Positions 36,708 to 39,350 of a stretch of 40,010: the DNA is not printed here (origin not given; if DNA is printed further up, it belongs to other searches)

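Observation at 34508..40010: NuoE/NuoF/NuoG-like module with a degenerate molybdopterin site, tightly coupled to a second NfnA-like gene: a candidate Bfu/Stn-type electron-bifurcating complex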

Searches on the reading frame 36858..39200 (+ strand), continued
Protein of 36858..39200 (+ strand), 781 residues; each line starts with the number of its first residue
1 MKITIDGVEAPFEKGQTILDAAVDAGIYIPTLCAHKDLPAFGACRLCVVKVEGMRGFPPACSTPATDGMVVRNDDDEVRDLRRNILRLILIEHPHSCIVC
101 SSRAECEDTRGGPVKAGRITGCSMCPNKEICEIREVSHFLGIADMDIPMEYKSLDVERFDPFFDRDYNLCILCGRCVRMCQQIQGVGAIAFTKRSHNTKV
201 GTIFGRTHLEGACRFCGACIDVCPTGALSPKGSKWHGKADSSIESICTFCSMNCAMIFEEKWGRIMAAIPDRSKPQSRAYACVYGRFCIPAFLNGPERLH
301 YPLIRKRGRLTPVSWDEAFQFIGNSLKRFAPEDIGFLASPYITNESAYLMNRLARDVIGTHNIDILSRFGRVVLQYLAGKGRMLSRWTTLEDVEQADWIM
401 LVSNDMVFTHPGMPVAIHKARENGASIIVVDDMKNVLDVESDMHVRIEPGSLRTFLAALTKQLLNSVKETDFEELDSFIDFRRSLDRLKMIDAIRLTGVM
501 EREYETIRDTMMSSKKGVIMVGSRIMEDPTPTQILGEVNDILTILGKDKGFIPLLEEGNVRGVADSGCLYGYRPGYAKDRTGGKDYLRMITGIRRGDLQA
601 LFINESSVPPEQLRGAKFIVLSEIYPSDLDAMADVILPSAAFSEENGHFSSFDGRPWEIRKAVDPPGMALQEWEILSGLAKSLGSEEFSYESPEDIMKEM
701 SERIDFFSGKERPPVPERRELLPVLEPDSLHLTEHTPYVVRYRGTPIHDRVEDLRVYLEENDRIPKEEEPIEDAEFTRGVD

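Call 67: search_solved_structures(query=L002:13242-13700:+, max_evalue=0.00001, show_alignments=5)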
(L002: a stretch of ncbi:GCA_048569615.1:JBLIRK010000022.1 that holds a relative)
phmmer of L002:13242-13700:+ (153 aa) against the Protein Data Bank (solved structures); distinct sequences matched with E-value up to 0.00001: 12.
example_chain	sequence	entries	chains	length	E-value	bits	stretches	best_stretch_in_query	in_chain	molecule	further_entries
4ylf_B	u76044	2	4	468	2.7e-40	140.8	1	8-153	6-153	Dihydropyrimidine dehydrogenase subunit A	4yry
5jca_L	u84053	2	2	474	4.4e-34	120.6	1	5-153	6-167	NADH-dependent Ferredoxin:NADP Oxidoreductase (NfnI) subunit alpha | NADH-dependent Ferredoxin:NADP Oxidoreductase subunit alpha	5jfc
5vj7_A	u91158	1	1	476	6.7e-34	120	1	6-153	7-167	Oxidoreductase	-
9n5u_A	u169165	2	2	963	7.1e-26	93.9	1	43-153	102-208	NfnA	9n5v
6s6s_G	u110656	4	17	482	3.4e-24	88.5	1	9-153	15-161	Glutamate synthase [NADPH] small chain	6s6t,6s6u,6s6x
2vdc_G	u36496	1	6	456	5.5e-22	81.3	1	21-153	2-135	GLUTAMATE SYNTHASE [NADPH] SMALL CHAIN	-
7mfm_I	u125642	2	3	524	6.3e-22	81.1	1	7-153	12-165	Glutamate synthase (NADPH) small chain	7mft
8oh5_C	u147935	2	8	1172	3.4e-16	62.5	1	43-153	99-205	Formate dehydrogenase-O, major subunit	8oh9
7m31_A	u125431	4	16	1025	2.7e-15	59.6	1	21-151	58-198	Dihydropyrimidine dehydrogenase [NADP(+)]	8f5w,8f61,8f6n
1gt8_A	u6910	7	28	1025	2.7e-15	59.6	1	21-151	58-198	DIHYDROPYRIMIDINE DEHYDROGENASE | Dihydropyrimidine dehydrogenase [NADP(+)]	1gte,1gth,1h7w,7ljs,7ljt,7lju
1h7x_A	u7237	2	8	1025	2.7e-15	59.6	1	21-151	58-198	DIHYDROPYRIMIDINE DEHYDROGENASE | Dihydropyrimidine dehydrogenase [NADP(+)]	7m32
9bov_A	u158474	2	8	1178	1.4e-14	57.3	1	33-153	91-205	Molybdopterin oxidoreductase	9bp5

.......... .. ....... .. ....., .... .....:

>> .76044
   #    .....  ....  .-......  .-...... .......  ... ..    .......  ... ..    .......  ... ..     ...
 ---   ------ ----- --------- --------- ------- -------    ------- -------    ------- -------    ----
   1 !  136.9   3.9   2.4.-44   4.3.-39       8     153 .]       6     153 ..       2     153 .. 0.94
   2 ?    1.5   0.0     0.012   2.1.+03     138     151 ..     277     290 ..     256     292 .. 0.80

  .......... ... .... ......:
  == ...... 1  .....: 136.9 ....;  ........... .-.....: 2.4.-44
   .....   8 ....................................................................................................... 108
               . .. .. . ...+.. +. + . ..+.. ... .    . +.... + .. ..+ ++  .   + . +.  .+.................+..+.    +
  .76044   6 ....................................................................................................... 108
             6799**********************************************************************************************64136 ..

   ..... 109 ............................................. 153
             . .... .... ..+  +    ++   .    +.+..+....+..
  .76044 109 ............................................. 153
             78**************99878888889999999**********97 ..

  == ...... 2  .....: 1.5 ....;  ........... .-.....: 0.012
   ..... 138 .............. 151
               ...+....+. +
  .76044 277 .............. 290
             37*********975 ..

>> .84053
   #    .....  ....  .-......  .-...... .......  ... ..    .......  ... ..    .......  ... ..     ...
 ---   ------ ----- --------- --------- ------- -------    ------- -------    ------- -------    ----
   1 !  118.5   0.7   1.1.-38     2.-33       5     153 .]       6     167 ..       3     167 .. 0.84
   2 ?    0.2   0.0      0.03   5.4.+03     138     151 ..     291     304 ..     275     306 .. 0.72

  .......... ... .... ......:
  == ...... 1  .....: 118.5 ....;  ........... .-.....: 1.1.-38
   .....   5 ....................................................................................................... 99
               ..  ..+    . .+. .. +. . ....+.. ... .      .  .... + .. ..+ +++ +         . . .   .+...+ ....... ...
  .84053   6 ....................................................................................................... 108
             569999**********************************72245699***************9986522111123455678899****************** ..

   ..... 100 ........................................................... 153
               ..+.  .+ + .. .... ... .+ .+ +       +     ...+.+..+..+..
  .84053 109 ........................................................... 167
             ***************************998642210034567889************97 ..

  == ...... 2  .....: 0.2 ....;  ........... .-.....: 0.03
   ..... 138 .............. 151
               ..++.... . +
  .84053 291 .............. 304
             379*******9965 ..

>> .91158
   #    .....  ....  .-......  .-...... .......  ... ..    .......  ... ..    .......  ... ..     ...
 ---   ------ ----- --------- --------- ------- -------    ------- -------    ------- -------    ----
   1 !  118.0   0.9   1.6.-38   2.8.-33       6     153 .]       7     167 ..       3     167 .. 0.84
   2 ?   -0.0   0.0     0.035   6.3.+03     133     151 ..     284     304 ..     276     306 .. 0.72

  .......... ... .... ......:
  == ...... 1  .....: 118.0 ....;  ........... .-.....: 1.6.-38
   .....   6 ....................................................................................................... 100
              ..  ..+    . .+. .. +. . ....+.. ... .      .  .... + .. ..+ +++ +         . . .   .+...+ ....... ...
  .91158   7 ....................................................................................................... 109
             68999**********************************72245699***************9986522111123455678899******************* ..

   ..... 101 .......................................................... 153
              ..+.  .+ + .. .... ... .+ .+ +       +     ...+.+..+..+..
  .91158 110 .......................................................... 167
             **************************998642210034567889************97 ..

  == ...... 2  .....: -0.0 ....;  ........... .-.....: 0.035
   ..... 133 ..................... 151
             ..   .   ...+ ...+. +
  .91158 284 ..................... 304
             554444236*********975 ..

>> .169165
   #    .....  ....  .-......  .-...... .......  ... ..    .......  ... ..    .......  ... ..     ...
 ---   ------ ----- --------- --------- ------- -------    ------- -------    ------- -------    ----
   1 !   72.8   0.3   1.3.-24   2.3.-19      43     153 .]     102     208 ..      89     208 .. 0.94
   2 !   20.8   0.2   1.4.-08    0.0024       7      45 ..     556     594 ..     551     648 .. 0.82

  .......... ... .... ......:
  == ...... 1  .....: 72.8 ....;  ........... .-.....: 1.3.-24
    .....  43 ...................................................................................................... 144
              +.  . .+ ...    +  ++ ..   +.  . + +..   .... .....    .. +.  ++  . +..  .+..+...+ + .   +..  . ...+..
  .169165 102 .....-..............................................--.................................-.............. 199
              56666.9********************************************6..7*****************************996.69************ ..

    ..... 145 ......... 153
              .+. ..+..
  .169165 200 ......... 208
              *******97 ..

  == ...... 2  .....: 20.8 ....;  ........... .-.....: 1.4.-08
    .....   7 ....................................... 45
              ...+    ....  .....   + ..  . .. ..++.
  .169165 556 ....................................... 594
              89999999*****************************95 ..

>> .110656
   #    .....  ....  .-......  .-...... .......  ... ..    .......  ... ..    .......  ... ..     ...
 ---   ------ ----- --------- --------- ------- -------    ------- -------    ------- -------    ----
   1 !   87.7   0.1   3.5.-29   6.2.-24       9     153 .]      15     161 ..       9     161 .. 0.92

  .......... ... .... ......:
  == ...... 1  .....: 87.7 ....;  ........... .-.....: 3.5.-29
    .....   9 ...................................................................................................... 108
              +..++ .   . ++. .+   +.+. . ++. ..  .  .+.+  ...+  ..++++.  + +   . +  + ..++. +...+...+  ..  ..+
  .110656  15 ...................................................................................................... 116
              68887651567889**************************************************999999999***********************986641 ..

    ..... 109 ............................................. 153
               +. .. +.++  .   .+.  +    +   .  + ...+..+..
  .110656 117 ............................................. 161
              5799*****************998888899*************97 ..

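Call 71: search_protein_families(library=pfam, proteins=[L019:6989-9748:+, L019:10007-10750:+, L019:11096-11758:-, L019:11773-14493:+, L019:14754-15581:-], max_evalue=0.00001)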
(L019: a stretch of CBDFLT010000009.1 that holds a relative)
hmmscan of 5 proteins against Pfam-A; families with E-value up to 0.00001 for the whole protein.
L019:6989-9748:+ (920 aa): 8 families
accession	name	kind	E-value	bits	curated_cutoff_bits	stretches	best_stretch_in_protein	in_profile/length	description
PF00384.28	Molybdopterin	-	3.9e-58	197.6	24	1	302-719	1-352/353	Molybdopterin oxidoreductase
PF13510.11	Fer2_4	-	3.3e-22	78.8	22.8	1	3-79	2-81/82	2Fe-2S iron-sulfur cluster binding domain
PF22117.2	Fer4_Nqo3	-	6.5e-12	45.9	27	1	166-233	2-66/67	NADH-quinone oxidoreductase subunit 3, ferredoxin-like domain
PF04879.21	Molybdop_Fe4S4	-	2.5e-11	43.8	22.7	1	246-299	3-55/55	Molybdopterin oxidoreductase Fe4S4 domain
PF10588.14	NADH-G_4Fe-4S_3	-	1.7e-09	37.5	27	0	86-106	1-21/40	NADH-ubiquinone oxidoreductase-G iron-sulfur binding region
PF12838.12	Fer4_7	-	8.5e-09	36.2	27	1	175-232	2-52/52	4Fe-4S dicluster domain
PF01568.27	Molydop_binding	-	9.9e-07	29.2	26.8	1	805-883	3-81/110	Molydopterin dinucleotide binding domain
PF00111.32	Fer2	-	5.5e-06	26.7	21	1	10-58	6-50/77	2Fe-2S iron-sulfur cluster binding domain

L019:10007-10750:+ (248 aa): 1 family
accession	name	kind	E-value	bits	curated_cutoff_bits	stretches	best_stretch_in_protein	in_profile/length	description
PF00175.26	NAD_binding_1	-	5.3e-16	59.7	22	1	116-229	1-108/109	Oxidoreductase NAD-binding domain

L019:11096-11758:- (220 aa): 1 family
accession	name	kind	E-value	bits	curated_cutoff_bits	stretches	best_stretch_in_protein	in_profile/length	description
PF00027.35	cNMP_binding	-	3.4e-13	49.8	27.5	1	30-116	2-89/89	Cyclic nucleotide-binding domain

L019:11773-14493:+ (907 aa): 5 families
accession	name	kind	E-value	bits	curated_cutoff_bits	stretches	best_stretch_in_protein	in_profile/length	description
PF00488.27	MutS_V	-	5.9e-82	274.7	30.2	1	652-841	1-188/188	MutS domain V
PF05192.23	MutS_III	-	3.7e-46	158.3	34.1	1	307-599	1-194/194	MutS domain III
PF01624.25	MutS_I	-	2.6e-44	150.5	20.6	1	48-159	1-112/113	MutS domain I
PF05190.23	MutS_IV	-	3.1e-29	101.5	22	1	468-559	1-92/92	MutS family domain IV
PF05188.22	MutS_II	-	1.7e-24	87.2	25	1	168-290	1-132/133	MutS domain II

L019:14754-15581:- (275 aa): 0 families

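Call 74: predict_structure(alignment_id=A2)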
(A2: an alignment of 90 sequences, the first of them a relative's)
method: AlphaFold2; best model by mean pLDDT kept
length: 1029 residues; sequences in the alignment: 90
mean_pLDDT: 85.3   pTM: 0.84
mean pLDDT of the five models: 85.3, 84.8, 84.2, 82.7, 81.5
residues with pLDDT >= 90: 531; 70-90: 366; 50-70: 100; < 50: 32
segments of 3 or more residues with pLDDT < 50: 664-669, 723-733, 955-961, 1027-1029
pLDDT, mean of each block of 10 residues (from residue 1): 76 92 92 91 85 94 94 94 94 84 72 59 73 82 86 78 88 89 89 87 84 88 89 77 79 93 89 84 84 94 94 92 97 96 96 94 91 81 81 84 95 90 92 92 88 92 91 88 89 90 73 91 89 78 95 95 95 96 97 96 91 94 96 72 91 85 53 55 64 86 94 89 46 59 93 92 92 85 83 95 81 90 88 89 88 93 96 87 93 88 90 88 89 93 91 49 74 85 86 78 63 64 52
secondary structure, 60 per line:
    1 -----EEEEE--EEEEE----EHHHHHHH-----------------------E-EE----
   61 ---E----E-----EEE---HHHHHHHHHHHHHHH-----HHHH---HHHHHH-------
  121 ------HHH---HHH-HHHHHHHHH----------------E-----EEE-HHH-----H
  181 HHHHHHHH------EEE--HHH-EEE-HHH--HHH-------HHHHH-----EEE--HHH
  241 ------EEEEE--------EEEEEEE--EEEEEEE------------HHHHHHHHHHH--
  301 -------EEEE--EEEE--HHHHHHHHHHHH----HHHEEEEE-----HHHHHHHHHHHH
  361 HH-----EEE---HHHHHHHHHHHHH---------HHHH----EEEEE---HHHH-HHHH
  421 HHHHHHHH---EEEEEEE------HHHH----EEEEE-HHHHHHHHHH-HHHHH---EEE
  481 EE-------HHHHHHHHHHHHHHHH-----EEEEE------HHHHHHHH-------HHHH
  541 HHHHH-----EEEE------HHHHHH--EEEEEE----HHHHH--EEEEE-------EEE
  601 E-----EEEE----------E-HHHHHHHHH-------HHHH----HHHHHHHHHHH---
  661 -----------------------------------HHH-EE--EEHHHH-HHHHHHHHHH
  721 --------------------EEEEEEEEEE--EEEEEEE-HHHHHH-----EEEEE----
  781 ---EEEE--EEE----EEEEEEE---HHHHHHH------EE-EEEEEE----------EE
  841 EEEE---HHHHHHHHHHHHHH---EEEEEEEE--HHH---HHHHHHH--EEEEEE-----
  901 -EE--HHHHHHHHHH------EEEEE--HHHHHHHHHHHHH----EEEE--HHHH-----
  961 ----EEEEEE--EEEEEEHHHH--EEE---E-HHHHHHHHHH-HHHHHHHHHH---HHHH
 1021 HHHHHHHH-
elements in order (helices of 4 or more, strands of 3 or more residues): E6-10 E13-17 H23-29 E75-77 H81-95 H101-104 H108-113 H137-145 E168-170 H180-188 E195-197 E204-206 H223-227 E233-235 E247-251 E260-266 E269-275 H288-298 E308-311 E314-317 H320-331 E339-343 H349-362 E368-370 H374-386 H396-399 E404-408 H412-415 H417-428 E432-438 H445-448 E453-457 H459-468 H470-474 E478-482 H490-505 E511-515 H522-529 H537-545 E551-554 H561-566 E569-574 H579-583 E586-590 E598-601 E607-610 H623-631 H639-642 H647-657 H706-709 H711-720 E741-750 E753-759 H761-766 E772-776 E784-787 E790-792 E797-803 H807-813 E823-828 E839-844 H848-861 E865-872 H881-887 E890-895 H906-915 E922-926 H929-941 E946-949 H952-955 E965-970 E973-978 H979-982 E985-987 H993-1002 H1004-1013 H1017-1028

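Call 77: fold_search(model_id=the predicted structure, library=pdb)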
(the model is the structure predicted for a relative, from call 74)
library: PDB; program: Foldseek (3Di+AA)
matches with E <= 10: 1633; with E <= 0.001: 337
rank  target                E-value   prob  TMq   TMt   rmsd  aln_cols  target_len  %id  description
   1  9ktl_A                3.4e-45  1.00  0.56  0.60   3.8       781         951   21  Cryo-EM structure of reduced form of formate dehydrogenase from Rhodobacter aestuarii (RaFDH) with NADH (released 2025-06-18)
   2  6tg9_A                1.8e-43  1.00  0.58  0.62  15.2       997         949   18  Cryo-EM Structure of NADH reduced form of NAD+-dependent Formate Dehydrogenase from Rhodobacter capsulatus (released 2020-04-22)
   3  7vw6_A                4.4e-43  1.00  0.57  0.64  14.6      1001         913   17  Cryo-EM Structure of Formate Dehydrogenase 1 from Methylorubrum extorquens AM1 (released 2022-06-01)
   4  7t30_A                1.8e-41  1.00  0.50  0.75   4.8       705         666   23  Structure of electron bifurcating Ni-Fe hydrogenase complex HydABCSL in FMN/NAD(H) bound state (released 2022-03-16)
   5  7xqw_A                1.9e-41  1.00  0.55  0.71   3.1       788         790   20  Formate dehydrogenase (FDH) from Methylobacterium extorquens AM1 (MeFDH1) (released 2023-08-09)
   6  8q45_G                2.9e-41  1.00  0.57  0.82   4.4       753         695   18  Inward-facing, closed proteoliposome complex I at 2.7 A. Initially purified in LMNG. (released 2024-06-05)
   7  7qsm_G                3.0e-41  1.00  0.58  0.84   4.2       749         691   18  Bovine complex I in lipid nanodisc, Deactive-ligand (composite) (released 2022-05-25)
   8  8j83_A                3.4e-41  1.00  0.57  0.64  14.0      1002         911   18  Crystal structure of formate dehydrogenase from Methylorubrum extorquens AM1 (released 2023-10-11)
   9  8bed_G                4.2e-41  1.00  0.56  0.83   4.4       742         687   18  Cryo-EM structure of the Arabidopsis thaliana I+III2 supercomplex (CI peripheral tip) (released 2023-01-11)
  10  8zo8_S1               5.8e-41  1.00  0.56  0.82   4.7       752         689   18  Respirasome open state 3 in presence of metformin (SC-MetO3) (released 2025-11-19)
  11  8e9g_G                5.8e-41  1.00  0.57  0.74  13.6       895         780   17  Mycobacterial respiratory complex I with both quinone positions modelled (released 2022-10-12)
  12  8e73_S1               7.3e-41  1.00  0.55  0.80   5.1       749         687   18  Vigna radiata supercomplex I+III2 (full bridge) (released 2023-01-11)
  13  9smi_G                8.1e-41  1.00  0.57  0.84   4.3       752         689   18  Reduced bovine complex I in lipid nanodisc, NADH-deactive (released 2026-03-18)
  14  8e9h_G                1.2e-40  1.00  0.56  0.73  13.9       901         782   17  Mycobacterial respiratory complex I, fully-inserted quinone (released 2022-10-12)
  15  8rqz_C                1.3e-40  1.00  0.57  0.60  14.5      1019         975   18  Crystal structure of Molybdenum bispyranopterin guanine dinucleotide formate dehydrogenases ForCE1 from Bacillus subti (released 2025-08-06)
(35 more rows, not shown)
